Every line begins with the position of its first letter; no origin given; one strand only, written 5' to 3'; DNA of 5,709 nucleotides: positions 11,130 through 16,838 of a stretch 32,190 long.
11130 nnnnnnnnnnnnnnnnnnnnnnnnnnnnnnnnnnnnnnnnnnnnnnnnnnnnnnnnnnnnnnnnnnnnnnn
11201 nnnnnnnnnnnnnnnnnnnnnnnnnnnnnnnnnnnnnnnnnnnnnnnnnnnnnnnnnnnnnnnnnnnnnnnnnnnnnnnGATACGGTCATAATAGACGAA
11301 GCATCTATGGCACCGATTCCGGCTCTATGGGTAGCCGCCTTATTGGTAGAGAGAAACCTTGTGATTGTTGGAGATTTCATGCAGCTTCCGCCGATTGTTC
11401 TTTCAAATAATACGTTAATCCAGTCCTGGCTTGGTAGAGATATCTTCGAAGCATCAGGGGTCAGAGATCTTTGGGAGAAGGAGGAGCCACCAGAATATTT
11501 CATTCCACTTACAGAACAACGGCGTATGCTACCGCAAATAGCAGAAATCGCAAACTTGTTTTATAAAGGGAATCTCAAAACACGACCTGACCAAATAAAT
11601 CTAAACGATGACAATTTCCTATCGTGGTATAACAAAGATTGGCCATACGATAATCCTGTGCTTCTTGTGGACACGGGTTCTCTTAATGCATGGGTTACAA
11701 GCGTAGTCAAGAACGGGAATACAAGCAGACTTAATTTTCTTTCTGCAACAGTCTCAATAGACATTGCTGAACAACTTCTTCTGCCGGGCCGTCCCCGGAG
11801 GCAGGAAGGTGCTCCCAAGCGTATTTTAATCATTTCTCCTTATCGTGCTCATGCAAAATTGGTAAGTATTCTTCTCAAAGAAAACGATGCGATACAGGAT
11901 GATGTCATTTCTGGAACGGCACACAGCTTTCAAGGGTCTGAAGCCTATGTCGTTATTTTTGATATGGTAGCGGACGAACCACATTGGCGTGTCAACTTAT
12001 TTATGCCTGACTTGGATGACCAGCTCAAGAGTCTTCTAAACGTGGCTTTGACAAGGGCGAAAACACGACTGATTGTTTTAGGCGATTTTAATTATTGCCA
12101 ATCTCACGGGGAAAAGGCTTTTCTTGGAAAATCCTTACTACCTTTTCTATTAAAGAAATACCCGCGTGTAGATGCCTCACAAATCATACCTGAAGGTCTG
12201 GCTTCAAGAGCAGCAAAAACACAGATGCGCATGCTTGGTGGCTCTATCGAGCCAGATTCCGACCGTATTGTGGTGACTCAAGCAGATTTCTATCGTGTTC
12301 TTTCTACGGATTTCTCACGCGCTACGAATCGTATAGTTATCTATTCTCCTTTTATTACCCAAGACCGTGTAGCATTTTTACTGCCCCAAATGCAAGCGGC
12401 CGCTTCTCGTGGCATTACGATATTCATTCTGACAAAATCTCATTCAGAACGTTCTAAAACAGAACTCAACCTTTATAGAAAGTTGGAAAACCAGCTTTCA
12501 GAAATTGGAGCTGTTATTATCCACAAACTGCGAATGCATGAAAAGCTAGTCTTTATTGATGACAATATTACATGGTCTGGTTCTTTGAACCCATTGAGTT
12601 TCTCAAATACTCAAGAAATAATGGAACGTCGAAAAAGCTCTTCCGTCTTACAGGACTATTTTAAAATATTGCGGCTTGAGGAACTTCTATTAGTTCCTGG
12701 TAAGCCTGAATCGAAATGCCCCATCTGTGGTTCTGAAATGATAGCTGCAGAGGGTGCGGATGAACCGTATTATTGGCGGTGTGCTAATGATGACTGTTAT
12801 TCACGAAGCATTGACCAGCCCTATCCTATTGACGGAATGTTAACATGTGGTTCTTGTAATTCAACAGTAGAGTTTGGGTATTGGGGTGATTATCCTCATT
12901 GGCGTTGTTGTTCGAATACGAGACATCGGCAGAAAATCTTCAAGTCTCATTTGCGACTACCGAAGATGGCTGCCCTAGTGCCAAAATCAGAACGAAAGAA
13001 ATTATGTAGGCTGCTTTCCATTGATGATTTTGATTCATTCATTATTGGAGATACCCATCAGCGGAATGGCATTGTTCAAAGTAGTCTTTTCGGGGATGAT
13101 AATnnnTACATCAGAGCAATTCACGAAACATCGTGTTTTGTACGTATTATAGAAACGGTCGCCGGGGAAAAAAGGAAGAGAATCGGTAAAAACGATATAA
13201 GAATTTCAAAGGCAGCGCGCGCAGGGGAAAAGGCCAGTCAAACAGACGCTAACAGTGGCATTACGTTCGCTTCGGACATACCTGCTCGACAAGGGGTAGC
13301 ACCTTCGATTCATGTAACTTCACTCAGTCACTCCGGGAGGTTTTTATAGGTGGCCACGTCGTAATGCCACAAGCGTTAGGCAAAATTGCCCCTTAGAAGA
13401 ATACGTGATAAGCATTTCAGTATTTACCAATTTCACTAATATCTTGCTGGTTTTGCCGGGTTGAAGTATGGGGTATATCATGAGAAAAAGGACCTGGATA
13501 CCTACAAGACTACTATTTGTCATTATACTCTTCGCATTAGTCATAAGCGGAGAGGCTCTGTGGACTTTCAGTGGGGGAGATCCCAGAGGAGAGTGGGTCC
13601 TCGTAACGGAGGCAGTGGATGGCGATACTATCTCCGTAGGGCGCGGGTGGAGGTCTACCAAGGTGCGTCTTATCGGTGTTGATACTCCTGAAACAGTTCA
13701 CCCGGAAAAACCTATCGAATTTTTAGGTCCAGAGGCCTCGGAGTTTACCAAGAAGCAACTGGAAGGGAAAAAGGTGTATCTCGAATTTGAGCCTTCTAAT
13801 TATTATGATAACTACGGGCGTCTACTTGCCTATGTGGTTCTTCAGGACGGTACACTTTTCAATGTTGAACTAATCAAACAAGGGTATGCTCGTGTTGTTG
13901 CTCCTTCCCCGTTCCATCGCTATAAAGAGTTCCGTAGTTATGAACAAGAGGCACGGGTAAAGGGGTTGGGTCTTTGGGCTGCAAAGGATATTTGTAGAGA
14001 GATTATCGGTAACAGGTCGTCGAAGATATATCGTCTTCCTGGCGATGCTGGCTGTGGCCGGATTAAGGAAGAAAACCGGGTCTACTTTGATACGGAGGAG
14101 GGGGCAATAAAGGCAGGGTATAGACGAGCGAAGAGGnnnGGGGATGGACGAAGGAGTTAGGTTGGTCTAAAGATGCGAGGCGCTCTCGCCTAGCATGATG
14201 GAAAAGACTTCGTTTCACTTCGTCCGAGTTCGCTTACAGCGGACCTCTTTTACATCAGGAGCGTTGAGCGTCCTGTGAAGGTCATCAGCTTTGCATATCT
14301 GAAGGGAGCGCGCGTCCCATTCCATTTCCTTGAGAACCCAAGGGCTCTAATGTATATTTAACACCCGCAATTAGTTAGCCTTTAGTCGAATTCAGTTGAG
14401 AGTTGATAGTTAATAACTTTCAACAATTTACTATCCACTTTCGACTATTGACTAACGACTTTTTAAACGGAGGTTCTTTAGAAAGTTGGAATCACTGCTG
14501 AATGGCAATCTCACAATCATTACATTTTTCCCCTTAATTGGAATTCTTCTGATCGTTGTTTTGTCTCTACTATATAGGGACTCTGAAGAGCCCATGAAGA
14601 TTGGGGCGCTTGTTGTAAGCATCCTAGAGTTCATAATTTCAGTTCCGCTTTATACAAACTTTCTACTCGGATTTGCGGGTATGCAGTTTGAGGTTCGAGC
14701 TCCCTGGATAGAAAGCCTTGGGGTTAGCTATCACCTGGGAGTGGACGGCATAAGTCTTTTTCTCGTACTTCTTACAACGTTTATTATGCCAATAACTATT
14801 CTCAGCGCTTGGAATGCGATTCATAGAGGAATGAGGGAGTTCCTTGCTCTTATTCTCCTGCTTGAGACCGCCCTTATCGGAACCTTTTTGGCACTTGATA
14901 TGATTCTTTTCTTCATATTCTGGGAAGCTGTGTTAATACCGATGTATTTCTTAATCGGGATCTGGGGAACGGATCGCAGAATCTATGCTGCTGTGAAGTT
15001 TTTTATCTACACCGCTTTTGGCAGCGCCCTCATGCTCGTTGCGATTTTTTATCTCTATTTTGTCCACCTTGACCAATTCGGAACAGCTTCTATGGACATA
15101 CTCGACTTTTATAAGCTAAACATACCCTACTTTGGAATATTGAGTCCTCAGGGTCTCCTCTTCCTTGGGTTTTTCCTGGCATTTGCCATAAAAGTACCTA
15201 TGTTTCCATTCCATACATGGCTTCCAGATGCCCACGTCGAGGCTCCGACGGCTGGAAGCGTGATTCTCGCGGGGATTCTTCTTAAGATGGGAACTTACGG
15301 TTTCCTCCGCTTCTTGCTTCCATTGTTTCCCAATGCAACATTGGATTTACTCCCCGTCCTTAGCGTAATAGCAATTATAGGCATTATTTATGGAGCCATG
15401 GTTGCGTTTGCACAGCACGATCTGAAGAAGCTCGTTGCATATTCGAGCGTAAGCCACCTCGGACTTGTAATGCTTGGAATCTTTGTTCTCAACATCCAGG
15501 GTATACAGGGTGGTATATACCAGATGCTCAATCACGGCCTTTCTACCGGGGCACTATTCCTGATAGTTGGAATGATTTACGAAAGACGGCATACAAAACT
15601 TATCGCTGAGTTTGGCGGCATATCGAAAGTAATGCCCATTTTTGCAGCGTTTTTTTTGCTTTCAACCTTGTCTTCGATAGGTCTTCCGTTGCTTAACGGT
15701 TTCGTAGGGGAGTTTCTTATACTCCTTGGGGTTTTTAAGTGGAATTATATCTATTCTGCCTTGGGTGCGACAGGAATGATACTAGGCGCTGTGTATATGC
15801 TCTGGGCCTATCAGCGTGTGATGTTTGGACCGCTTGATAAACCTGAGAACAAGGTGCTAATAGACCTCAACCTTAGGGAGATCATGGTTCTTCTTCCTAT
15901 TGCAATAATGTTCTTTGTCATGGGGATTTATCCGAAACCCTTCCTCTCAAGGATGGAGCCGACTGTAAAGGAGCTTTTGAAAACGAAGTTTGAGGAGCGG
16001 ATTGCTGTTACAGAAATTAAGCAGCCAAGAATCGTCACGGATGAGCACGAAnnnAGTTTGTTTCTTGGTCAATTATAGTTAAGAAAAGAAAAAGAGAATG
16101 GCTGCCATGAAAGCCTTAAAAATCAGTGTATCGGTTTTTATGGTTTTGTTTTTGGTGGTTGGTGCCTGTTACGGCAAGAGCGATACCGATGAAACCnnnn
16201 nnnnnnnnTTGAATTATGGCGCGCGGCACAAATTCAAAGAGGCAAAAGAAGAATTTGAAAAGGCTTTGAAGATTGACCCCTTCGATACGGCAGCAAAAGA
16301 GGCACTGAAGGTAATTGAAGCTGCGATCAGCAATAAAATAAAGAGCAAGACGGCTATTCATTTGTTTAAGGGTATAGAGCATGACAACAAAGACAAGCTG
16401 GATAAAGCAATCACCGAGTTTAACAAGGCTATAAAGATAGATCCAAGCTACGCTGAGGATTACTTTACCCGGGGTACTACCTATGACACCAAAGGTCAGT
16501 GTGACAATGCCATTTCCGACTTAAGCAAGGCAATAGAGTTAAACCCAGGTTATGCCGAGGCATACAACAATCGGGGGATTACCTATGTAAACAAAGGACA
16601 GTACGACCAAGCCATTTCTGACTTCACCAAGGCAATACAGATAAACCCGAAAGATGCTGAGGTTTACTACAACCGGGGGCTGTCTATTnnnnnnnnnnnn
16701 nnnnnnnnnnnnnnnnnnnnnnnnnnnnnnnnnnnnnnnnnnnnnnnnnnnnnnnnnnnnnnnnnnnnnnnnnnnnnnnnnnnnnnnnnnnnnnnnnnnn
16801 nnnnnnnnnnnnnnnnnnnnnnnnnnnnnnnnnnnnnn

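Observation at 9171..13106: Single-polypeptide Upf1-like helicase + coiled-coil + PLD nuclease + double zinc ribbon: candidate Mokosh/Nhi-like defense or nucleic-acid-surveillance module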

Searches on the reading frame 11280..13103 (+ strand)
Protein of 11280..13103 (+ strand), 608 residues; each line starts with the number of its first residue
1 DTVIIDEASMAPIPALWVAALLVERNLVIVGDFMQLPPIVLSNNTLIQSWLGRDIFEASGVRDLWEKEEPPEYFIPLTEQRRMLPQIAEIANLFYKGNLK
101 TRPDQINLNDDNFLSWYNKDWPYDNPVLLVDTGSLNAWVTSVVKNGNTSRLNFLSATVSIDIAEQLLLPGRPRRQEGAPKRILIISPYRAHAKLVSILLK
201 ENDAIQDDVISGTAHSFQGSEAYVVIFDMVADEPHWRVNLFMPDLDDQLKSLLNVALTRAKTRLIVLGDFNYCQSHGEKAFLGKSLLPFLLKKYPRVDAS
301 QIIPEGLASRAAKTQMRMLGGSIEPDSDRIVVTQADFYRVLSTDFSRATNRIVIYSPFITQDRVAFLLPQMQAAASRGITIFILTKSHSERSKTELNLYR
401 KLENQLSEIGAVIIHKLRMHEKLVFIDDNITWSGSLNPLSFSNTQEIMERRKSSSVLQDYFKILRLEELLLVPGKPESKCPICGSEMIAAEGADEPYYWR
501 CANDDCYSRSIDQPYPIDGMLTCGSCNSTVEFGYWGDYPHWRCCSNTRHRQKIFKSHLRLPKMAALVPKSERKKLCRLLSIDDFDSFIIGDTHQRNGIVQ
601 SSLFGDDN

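Call 43: search_protein_families(library=padloc, proteins=[window:11280-13103:+], max_evalue=0.00001)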
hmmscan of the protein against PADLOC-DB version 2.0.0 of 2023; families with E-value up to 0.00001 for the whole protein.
window:11280-13103:+ (608 aa): 5 families
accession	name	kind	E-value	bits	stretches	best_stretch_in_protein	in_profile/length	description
PDLC03924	MkoC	-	1.7e-43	147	1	77-459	773-1118/1136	-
PDLC03920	MkoA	-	5.3e-34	115.7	1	1-275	793-1081/1112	-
PDLC03921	MkoA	-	1e-19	67.8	1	1-283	1298-1580/1607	-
PDLC03922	MkoB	-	1.3e-13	49.1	1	313-460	284-438/610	-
PDLC01734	typeIV_RecD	-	1.9e-06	24.4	0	2-39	437-476/763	RecD_0_IVD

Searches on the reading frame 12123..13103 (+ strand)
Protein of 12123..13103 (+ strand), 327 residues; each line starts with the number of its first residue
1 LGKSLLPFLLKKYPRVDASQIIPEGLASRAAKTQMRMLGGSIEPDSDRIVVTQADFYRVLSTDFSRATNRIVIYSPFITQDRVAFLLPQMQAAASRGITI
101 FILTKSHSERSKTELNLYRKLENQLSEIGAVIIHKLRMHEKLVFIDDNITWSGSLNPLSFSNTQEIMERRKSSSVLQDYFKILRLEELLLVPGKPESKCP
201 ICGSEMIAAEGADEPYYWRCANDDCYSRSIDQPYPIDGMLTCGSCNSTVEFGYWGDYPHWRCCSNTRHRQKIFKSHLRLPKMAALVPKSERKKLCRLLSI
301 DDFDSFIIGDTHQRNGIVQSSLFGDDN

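Call 55: search_protein_representatives(protein=window:12123-13103:+)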
Query: 327 residues. Proteins with E-value up to 0.001 (for the whole library): 1310; up to 1e-10: 520; up to 1e-30: 143. The best 150 are listed.
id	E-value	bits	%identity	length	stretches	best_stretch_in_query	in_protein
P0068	6.4e-158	541.3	73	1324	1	1-312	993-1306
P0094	1.5e-114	398.8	57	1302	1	1-297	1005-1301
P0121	5.1e-111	387.2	63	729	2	1-222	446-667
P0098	3.7e-110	384.3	56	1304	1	1-298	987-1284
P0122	1.9e-109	382.0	55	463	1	1-300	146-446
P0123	1.8e-106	372.2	56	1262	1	1-297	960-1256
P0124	8.5e-106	370.0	54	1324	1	1-295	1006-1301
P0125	5.6e-104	364.0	53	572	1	1-300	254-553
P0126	5.7e-101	354.2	54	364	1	1-305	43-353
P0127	2.2e-100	352.3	56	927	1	5-298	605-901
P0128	3.7e-100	351.5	55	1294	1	1-300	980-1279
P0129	5.6e-100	350.9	53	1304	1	1-299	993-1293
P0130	1.4e-99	349.6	50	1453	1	2-301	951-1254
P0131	1.1e-98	346.7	52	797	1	1-299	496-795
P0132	4.0e-96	338.2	50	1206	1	1-298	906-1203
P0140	2.0e-91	322.8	49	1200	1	8-301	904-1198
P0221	1.4e-47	178.7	40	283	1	44-293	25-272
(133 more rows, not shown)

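Call 62: search_solved_structures(query=window:12123-13103:+, max_evalue=1)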
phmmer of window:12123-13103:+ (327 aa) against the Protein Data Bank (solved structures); distinct sequences matched with E-value up to 1: 0.

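Call 67: predict_structure(alignment_id=A5)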
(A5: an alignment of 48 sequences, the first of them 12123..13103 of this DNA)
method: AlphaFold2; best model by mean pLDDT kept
length: 327 residues; sequences in the alignment: 48
mean_pLDDT: 86.2   pTM: 0.75
mean pLDDT of the five models: 86.2, 85.9, 85.4, 83.6, 82.5
residues with pLDDT >= 90: 232; 70-90: 44; 50-70: 25; < 50: 26
segments of 3 or more residues with pLDDT < 50: 34-40, 311-327
pLDDT, mean of each block of 10 residues (from residue 1): 75 73 56 48 73 89 94 95 92 97 95 94 97 95 97 92 87 97 96 94 94 93 90 91 94 94 95 93 95 94 82 41 39
secondary structure, 60 per line:
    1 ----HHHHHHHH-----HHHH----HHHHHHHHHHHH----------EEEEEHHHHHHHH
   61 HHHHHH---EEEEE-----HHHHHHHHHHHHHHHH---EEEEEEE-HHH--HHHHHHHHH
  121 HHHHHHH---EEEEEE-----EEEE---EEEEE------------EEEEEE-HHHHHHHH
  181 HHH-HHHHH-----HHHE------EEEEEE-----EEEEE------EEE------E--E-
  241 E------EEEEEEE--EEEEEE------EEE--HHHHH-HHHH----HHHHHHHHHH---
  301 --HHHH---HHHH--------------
elements in order: H5-12 H18-21 H26-37 E48-52 H53-66 E70-74 H80-95 E99-105 H112-127 E131-136 E142-145 E149-153 E166-171 H173-183 H185-189 E205-210 E216-220 E227-229 E248-254 E257-262 E269-271 H274-278 H280-283 H288-297 H303-306 H310-313

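Call 69: fold_search(model_id=the predicted structure, library=pdb)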
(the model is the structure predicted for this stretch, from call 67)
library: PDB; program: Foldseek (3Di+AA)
matches with E <= 10: 1020; with E <= 0.001: 122
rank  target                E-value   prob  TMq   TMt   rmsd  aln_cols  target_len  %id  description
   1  6ehi_A                1.5e-08  1.00  0.34  0.65   4.0       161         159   19  NucT from Helicobacter pylori (released 2018-01-17)
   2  6ehi_B                2.2e-08  1.00  0.34  0.65   4.5       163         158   18  NucT from Helicobacter pylori (released 2018-01-17)
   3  6ehi_D                2.5e-08  1.00  0.34  0.66   4.0       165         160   19  NucT from Helicobacter pylori (released 2018-01-17)
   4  1byr                  1.9e-07  1.00  0.35  0.71   3.1       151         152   14  CRYSTAL STRUCTURE OF A PHOSPHOLIPASE D FAMILY MEMBER, NUC FROM SALMONELLA TYPHIMURIUM (released 1999-10-19)
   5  4ggk                  3.5e-07  1.00  0.31  0.58   4.9       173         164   17  Crystal structure of Zucchini from mouse (mZuc / PLD6 / MitoPLD) bound to tungstate (released 2012-10-10)
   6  5bpi_C                3.7e-07  1.00  0.35  0.43   9.4       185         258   15  Structure of TrmBL2, an archaeal chromatin protein, shows a novel mode of DNA binding. (released 2015-09-02)
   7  8v05_A                4.7e-07  1.00  0.36  0.28  14.6       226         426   15  Crystal structure of mouse PLD3 (released 2024-03-13)
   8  5box_A                4.7e-07  1.00  0.31  0.38  15.4       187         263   13  Structure of TrmBL2, an archaeal chromatin protein, shows a novel mode of DNA binding. (released 2015-09-02)
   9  9vbg_A                5.0e-07  1.00  0.35  0.28   8.3       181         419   15  Cryo-EM structure of human PLD3 apo form (released 2025-12-24)
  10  5bqt_A                5.0e-07  1.00  0.33  0.41  15.5       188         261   14  Structure of TrmBL2, an archaeal chromatin protein, shows a novel mode of DNA binding. (released 2015-09-02)
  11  4ggj                  5.3e-07  1.00  0.30  0.55   5.4       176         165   18  Crystal structure of Zucchini from mouse (mZuc / PLD6 / MitoPLD) (released 2012-10-10)
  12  8q1x_B                5.6e-07  1.00  0.36  0.29   8.4       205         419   16  Structural analysis of PLD3 reveals insights into the mechanism of lysosomal 5' exonuclease-mediated nucleic acid degr (released 2023-12-06)
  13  9vbh_A                5.6e-07  1.00  0.36  0.28   8.3       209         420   15  Cryo-EM structure of human PLD3 bound to ssDNA (poly(T)) (released 2025-12-24)
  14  5bpd_C                5.6e-07  1.00  0.35  0.43   8.9       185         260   14  Structure of TrmBL2, an archaeal chromatin protein, shows a novel mode of DNA binding. (released 2015-09-02)
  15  5bpd_D                5.6e-07  1.00  0.35  0.43   9.6       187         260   14  Structure of TrmBL2, an archaeal chromatin protein, shows a novel mode of DNA binding. (released 2015-09-02)
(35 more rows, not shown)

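Call 82: find_encoding_contigs(protein=P0221, flank=8000, max_places=2)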
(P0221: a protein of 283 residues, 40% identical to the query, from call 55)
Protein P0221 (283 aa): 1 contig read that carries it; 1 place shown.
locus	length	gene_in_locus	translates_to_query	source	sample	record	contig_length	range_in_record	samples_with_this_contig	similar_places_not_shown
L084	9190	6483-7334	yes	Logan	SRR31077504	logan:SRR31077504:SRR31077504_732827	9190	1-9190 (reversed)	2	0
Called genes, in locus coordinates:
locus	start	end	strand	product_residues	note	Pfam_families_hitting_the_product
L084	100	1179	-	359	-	-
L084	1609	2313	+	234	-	-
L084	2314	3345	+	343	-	-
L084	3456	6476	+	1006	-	PF04851:ResIII (weak), PF13086:AAA_11, PF13245:AAA_19, PF13604:AAA_30 (faint), PF13086:AAA_11, PF13087:AAA_12, PF13538:UvrD_C_2 (faint)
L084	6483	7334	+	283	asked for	PF13091:PLDc_2 (weak)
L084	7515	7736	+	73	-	PF13443:HTH_26, PF01381:HTH_3 (weak)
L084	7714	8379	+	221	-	PF08849:BrxA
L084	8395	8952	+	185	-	PF08747:BrxB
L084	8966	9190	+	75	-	?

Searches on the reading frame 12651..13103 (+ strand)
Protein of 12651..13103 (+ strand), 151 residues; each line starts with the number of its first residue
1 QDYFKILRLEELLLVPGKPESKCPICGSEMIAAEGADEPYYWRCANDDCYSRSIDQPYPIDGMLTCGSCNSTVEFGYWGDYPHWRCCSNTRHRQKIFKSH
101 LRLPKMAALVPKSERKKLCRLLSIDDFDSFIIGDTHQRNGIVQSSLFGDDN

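Call 48: search_protein_families(library=pfam, proteins=[window:12651-13103:+], max_evalue=10)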
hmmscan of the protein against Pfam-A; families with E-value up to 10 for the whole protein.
window:12651-13103:+ (151 aa): 8 families
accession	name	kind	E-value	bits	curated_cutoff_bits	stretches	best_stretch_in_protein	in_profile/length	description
PF13408.12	Zn_ribbon_recom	-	4.9e-08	33.7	25.3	2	62-100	4-42/58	Recombinase zinc beta ribbon domain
PF22747.2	Zn_ribbon_DUF2089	-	0.00031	21.2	27.6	2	23-32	1-10/32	DUF2089 zinc ribbon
PF03119.21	DNA_ligase_ZBD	-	0.0015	18.8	25.8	1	22-49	1-25/27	NAD-dependent DNA ligase C4 zinc finger domain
PF08271.17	Zn_Ribbon_TF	-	0.017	15.1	29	1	22-31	2-11/43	TFIIB zinc-binding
PF14354.12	Lar_restr_allev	-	0.1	13.3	28.6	1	22-51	5-33/58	Restriction alleviation protein Lar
PF14169.11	YdjO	-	0.1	12.8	27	1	20-32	39-51/59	Cold-inducible protein YdjO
PF23548.1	Zn_ribbon_FGT1_2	-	0.2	11.7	27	1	22-31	22-31/35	FORGETTER1 second zinc ribbon domain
PF23895.1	Phage_zn_bind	-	1.2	9.7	27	1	23-50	12-48/69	Phage zinc binding domain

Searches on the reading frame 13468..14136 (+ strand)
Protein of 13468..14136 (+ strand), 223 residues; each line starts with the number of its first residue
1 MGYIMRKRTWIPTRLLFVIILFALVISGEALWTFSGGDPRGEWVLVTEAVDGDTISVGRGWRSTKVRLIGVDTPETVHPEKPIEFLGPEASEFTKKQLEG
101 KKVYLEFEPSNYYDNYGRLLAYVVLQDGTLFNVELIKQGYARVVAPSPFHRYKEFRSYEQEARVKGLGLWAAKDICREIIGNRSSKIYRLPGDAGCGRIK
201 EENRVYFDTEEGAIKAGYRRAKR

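Call 8: search_protein_families(library=pfam, proteins=[window:13468-14136:+], max_evalue=0.001)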
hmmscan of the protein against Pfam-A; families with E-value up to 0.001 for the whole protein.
window:13468-14136:+ (223 aa): 1 family
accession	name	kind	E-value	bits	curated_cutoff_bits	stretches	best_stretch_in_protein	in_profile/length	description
PF00565.23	SNase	-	1.2e-26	93.7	21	1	65-171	1-106/107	Staphylococcal nuclease homologue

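Call 114: search_protein_families(library=padloc, proteins=[window:13468-14136:+], max_evalue=0.00001)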
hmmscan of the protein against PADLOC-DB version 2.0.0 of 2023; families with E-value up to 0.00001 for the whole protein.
window:13468-14136:+ (223 aa): 1 family
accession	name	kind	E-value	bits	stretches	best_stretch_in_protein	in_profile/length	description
PDLC01096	C3a212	-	2.6e-34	116.7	1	42-175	46-181/279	SNc+LTD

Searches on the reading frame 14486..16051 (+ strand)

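Call 8: search_protein_families(library=pfam, proteins=[window:14486-16051:+], max_evalue=0.001)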
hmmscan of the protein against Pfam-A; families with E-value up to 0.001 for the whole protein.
window:14486-16051:+ (522 aa): 2 families
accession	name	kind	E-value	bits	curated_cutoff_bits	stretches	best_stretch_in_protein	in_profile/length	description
PF00361.26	Proton_antipo_M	-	4e-78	263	21.5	1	136-425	1-284/294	NADH:quinone oxidoreductase/Mrp antiporter, TM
PF01059.23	Oxidored_q5_N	-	5.5e-06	26.9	22.7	1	53-132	26-109/110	NADH-ubiquinone oxidoreductase chain 4, amino terminus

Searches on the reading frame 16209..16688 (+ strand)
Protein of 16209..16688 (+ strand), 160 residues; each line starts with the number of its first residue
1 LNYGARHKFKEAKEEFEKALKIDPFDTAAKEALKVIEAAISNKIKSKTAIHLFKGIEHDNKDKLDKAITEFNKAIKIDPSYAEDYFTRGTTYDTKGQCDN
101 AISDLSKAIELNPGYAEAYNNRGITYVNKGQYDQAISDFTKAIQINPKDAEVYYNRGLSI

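Call 9: search_protein_families(library=pfam, proteins=[window:16209-16688:+], max_evalue=0.001)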
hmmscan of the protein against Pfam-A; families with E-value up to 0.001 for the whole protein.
window:16209-16688:+ (160 aa): 21 families
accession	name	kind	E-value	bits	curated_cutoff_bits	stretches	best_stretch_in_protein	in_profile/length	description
PF00515.34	TPR_1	-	4.2e-31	105.9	27.8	3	116-149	1-34/34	Tetratricopeptide repeat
PF13414.12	TPR_11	-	8.6e-31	105.8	26.8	3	126-158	4-36/42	TPR repeat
PF07719.23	TPR_2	-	4.6e-28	95.4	27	1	116-149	1-34/34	Tetratricopeptide repeat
PF13181.12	TPR_8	-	2.7e-25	86.7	25.7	2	116-149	1-34/34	Tetratricopeptide repeat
PF13431.12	TPR_17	-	9.4e-24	82.1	24.4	1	107-136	4-33/34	Tetratricopeptide repeat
PF13428.12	TPR_14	-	1.6e-13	50.3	23.5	0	122-156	7-41/44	Tetratricopeptide repeat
PF13432.12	TPR_16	-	6.3e-13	49.3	32.7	1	87-150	2-65/65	Tetratricopeptide repeat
PF14559.12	TPR_19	-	1.4e-12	48.1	25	1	96-152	5-61/68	Tetratricopeptide repeat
PF13371.12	TPR_9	-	3e-11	43.6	35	1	111-152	24-65/73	Tetratricopeptide repeat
PF13424.12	TPR_12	-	4.2e-11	43.3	30.1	1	113-145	42-74/77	Tetratricopeptide repeat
PF10516.15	SHNi-TPR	-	2.5e-07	30.5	21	0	130-145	15-30/38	SHNi-TPR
PF23914.1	TPR_CcmH_CycH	-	3.6e-06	27.3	42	1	63-151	65-156/158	Cytochrome c-type biogenesis protein H TPR domain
PF01239.28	PPTA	-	8.2e-06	25.7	29.5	0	132-157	1-26/32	Protein prenyltransferase alpha subunit repeat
PF13174.12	TPR_6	-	9.9e-06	26.3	26.3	0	122-148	6-32/33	Tetratricopeptide repeat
PF12569.14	NatA_aux_su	-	1.4e-05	24.7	33.3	0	43-111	184-255/515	N-terminal acetyltransferase A, auxiliary subunit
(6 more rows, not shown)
